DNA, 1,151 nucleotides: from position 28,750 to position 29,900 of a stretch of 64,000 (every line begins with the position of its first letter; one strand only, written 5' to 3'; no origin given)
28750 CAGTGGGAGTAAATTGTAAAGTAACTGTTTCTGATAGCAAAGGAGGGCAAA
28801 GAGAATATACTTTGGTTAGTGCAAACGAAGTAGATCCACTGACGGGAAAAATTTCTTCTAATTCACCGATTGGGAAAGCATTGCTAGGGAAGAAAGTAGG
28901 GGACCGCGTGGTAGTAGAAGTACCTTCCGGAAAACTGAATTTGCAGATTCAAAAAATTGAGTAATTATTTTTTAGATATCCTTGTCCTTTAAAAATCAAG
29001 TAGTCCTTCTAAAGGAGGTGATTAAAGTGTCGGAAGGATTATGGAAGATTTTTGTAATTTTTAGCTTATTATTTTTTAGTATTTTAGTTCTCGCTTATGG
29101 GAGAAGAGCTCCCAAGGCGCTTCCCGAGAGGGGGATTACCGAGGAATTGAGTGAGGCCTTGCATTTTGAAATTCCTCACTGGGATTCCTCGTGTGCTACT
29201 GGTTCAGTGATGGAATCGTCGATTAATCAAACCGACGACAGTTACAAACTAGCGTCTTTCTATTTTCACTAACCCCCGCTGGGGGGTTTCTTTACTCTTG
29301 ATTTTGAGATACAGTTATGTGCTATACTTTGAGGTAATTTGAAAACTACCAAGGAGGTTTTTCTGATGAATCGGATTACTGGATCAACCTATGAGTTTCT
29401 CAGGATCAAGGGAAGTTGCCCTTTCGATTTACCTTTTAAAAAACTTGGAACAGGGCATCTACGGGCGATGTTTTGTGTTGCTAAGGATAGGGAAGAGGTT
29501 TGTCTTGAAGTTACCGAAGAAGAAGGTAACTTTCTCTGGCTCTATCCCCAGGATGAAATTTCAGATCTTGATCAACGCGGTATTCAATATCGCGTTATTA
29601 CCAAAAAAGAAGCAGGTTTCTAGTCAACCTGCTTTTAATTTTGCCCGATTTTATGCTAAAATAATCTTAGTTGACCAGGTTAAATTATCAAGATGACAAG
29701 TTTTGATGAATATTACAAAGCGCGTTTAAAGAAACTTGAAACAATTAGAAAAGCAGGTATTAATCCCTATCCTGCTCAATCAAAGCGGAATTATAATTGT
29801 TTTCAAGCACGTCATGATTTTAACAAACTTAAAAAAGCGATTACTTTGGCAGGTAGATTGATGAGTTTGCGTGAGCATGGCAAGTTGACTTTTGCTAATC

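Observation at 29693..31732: Lysyl-tRNA synthetase fused to a YqeK-like HD-domain hydrolase, with a relic internal RBS and ATG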

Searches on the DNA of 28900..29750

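Call 56: search_rna_families(source=window, start=28900, end=29750, threshold=evalue, max_evalue=1)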
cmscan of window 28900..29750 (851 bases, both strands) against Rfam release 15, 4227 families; matches with E-value up to 1: 1.
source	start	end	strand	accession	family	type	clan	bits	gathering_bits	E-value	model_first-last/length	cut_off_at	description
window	29621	29746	+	RF00411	SNORA9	Gene; snRNA; snoRNA; HACA-box;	CL00027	19.3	85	0.22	1-133/133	no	Small nucleolar RNA SNORA9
